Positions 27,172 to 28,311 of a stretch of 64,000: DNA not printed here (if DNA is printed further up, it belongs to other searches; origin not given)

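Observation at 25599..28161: HpcH/HpaI-type aldolase plus Ldh_2-family 2-oxoacid dehydrogenase embedded in a capsule operon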

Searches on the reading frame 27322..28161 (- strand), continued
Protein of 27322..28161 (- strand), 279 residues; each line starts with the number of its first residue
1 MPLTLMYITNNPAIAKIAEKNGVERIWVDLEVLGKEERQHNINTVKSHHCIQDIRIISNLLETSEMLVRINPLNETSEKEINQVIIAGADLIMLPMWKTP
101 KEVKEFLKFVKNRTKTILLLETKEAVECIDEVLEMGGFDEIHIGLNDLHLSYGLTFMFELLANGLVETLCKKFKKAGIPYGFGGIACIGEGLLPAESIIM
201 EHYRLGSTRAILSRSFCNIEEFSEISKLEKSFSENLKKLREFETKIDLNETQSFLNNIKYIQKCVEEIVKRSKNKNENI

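Call 16: find_encoding_contigs(protein=P0066, flank=8000, max_places=2)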
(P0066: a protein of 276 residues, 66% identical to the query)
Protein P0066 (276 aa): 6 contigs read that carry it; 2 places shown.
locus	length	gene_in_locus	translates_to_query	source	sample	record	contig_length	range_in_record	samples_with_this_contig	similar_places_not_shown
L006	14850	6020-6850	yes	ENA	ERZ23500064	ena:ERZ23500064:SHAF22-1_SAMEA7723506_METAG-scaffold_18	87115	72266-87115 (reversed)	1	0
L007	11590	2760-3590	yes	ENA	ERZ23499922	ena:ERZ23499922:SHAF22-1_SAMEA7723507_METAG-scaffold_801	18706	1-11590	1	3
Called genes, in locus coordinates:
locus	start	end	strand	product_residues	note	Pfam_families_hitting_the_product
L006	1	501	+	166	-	?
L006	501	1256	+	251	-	PF19567:CpsB_CapC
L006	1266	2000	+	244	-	-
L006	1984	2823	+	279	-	-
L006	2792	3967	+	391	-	PF04932:Wzy_C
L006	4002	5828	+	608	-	PF13727:CoA_binding_3, PF17836:PglD_N (faint), PF01073:3Beta_HSD, PF01370:Epimerase, PF02719:Polysacc_synt_2, PF04321:RmlD_sub_bind, PF07993:NAD_binding_4 (faint), PF16363:GDP_Man_Dehyd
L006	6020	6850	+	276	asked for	PF03328:HpcH_HpaI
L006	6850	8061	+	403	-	PF00278:Orn_DAP_Arg_deC (weak), PF02784:Orn_Arg_deC_N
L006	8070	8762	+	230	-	PF02397:Bac_transf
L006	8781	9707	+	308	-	PF01063:Aminotran_4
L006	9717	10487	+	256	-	PF13506:Glyco_transf_21 (weak), PF13641:Glyco_tranf_2_3, PF00535:Glycos_transf_2, PF10111:Glyco_tranf_2_2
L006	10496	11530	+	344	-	PF00534:Glycos_transf_1, PF13692:Glyco_trans_1_4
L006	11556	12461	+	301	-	PF06662:C5-epim_C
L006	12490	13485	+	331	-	-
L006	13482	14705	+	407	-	PF04932:Wzy_C (weak)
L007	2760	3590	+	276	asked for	PF03328:HpcH_HpaI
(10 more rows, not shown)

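Call 18: find_encoding_contigs(protein=P0051, flank=8000, max_places=2)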
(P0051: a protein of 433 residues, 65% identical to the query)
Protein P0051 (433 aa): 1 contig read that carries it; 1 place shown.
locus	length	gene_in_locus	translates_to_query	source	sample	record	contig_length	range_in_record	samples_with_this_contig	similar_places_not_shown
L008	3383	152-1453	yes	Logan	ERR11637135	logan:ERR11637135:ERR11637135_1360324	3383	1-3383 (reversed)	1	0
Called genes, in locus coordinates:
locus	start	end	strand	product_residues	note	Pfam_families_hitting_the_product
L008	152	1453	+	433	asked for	PF03328:HpcH_HpaI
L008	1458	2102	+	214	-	PF02397:Bac_transf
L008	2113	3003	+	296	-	PF00389:2-Hacid_dh, PF02826:2-Hacid_dh_C, PF13241:NAD_binding_7 (faint)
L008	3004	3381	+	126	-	?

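Call 23: find_encoding_contigs(protein=P0092, flank=8000, max_places=2)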
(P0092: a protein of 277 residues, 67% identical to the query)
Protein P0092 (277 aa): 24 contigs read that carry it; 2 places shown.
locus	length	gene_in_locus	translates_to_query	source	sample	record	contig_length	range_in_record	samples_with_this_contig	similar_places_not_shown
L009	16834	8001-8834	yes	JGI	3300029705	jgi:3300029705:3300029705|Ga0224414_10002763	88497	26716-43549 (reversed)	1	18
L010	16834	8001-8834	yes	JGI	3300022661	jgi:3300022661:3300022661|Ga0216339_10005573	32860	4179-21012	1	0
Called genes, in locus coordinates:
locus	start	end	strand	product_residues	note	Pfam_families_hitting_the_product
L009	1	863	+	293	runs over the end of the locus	PF03419:Peptidase_U4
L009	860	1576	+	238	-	PF04542:Sigma70_r2, PF04545:Sigma70_r4, PF01381:HTH_3 (weak)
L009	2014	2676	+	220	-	PF06971:Put_DNA-bind_N, PF02629:CoA_binding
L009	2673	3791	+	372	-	PF00395:SLH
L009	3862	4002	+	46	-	-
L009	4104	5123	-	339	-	PF00106:adh_short (weak), PF01073:3Beta_HSD, PF01370:Epimerase, PF02719:Polysacc_synt_2, PF04321:RmlD_sub_bind (weak), PF08659:KR (weak), PF13460:NAD_binding_10 (weak), PF16363:GDP_Man_Dehyd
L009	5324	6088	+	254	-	PF02706:Wzz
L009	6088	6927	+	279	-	PF10609:ParA, PF01656:CbiA, PF09140:MipZ (weak), PF13614:AAA_31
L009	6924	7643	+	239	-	PF19567:CpsB_CapC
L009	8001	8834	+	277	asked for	PF03328:HpcH_HpaI (weak)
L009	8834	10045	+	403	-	PF02784:Orn_Arg_deC_N, PF00278:Orn_DAP_Arg_deC (weak)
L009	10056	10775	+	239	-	PF02397:Bac_transf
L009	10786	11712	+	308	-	PF01063:Aminotran_4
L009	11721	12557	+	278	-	PF00535:Glycos_transf_2, PF10111:Glyco_tranf_2_2 (weak), PF13641:Glyco_tranf_2_3 (faint)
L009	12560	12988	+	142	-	PF01467:CTP_transf_like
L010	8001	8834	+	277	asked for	PF03328:HpcH_HpaI (weak)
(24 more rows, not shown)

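Call 24: find_encoding_contigs(protein=P0041, flank=8000, max_places=2)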
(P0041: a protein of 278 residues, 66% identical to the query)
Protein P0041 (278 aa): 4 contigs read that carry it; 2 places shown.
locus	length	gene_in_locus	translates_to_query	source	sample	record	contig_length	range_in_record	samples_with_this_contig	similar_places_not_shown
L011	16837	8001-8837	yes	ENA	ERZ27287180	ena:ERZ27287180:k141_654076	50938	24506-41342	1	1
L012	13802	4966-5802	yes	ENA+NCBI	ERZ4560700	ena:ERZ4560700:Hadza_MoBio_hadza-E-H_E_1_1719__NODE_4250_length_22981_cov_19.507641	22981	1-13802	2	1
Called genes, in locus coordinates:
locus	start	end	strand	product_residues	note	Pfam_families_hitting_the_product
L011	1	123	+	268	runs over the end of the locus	PF09681:Phage_rep_org_N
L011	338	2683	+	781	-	PF05649:Peptidase_M13_N, PF01431:Peptidase_M13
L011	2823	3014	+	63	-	-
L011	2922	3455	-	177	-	-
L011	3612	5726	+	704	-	PF13727:CoA_binding_3, PF01073:3Beta_HSD, PF01370:Epimerase, PF02719:Polysacc_synt_2, PF04321:RmlD_sub_bind, PF16363:GDP_Man_Dehyd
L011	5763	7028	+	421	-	PF01041:DegT_DnrJ_EryC1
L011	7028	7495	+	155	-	PF02397:Bac_transf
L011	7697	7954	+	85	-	-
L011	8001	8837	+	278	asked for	PF03328:HpcH_HpaI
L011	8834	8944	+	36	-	-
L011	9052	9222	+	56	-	-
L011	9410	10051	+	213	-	PF02397:Bac_transf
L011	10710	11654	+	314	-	PF00389:2-Hacid_dh (weak), PF02826:2-Hacid_dh_C, PF00670:AdoHcyase_NAD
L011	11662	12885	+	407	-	PF00534:Glycos_transf_1, PF13692:Glyco_trans_1_4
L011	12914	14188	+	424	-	PF13439:Glyco_transf_4, PF13579:Glyco_trans_4_4 (weak), PF13524:Glyco_trans_1_2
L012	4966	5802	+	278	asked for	PF03328:HpcH_HpaI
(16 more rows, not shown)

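Call 25: predict_structure(alignment_id=A1)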
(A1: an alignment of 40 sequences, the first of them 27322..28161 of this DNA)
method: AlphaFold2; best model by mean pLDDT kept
length: 279 residues; sequences in the alignment: 40
mean_pLDDT: 91.1   pTM: 0.89
mean pLDDT of the five models: 91.1, 90.8, 90.2, 89.3, 88.9
residues with pLDDT >= 90: 220; 70-90: 38; 50-70: 15; < 50: 6
segments of 3 or more residues with pLDDT < 50: 43-46
pLDDT, mean of each block of 10 residues (from residue 1): 93 95 96 73 61 97 98 96 98 98 98 98 97 98 94 92 97 98 90 92 95 82 85 94 78 93 94 65
secondary structure, 60 per line:
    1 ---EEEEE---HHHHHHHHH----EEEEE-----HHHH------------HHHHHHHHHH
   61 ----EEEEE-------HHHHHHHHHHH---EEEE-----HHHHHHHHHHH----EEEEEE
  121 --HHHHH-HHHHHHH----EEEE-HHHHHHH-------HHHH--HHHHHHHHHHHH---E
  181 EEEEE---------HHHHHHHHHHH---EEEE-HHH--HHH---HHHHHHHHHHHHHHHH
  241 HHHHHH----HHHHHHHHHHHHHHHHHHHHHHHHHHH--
elements in order: E4-8 H12-20 E25-29 H35-38 H51-60 E65-69 H77-87 E91-94 H100-110 E115-120 H123-127 H129-135 E140-143 H145-151 H159-162 H165-176 E180-185 H195-205 E209-212 H225-246 H251-277

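Call 26: search_protein_representatives(protein=window:27322-28161:-)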
Query: 279 residues. Proteins with E-value up to 0.001 (for the whole library): 1440; up to 1e-10: 1014; up to 1e-30: 421. The best 150 are listed.
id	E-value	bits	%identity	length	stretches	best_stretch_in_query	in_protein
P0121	2.1e-122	423.9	69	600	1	2-274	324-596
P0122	9.1e-106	369.3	61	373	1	2-273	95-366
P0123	2.7e-99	348.1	61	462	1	3-270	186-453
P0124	5.6e-99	347.1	61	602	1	2-272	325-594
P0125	2.2e-93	328.7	59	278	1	1-273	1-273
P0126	2.1e-91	322.2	58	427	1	3-269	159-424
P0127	1.5e-88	312.9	54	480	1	3-271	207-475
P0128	8.6e-87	307.1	55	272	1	5-274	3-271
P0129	1.1e-85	303.5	53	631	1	1-269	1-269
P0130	8.1e-84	297.4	54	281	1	1-270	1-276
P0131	1.3e-83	296.7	52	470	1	4-271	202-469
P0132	2.6e-83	295.7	51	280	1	1-272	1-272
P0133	3.4e-83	295.3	57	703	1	6-258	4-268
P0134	9.5e-82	290.6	52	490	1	2-271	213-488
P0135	2.1e-79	282.9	50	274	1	3-269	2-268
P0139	2.3e-77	276.2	51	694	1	1-274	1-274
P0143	7.5e-71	254.9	59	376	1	1-201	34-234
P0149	8.2e-68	244.9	49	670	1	3-247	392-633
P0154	6.2e-64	232.2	44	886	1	3-277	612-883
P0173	1.1e-59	218.3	46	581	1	3-277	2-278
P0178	7.7e-59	215.5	44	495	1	3-273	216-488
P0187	3.3e-56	206.9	46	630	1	5-275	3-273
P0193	8.0e-55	202.3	44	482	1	3-270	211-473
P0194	1.1e-54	201.8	44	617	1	6-266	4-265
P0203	3.8e-54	200.1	48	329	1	75-267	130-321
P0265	5.6e-49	183.2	37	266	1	5-263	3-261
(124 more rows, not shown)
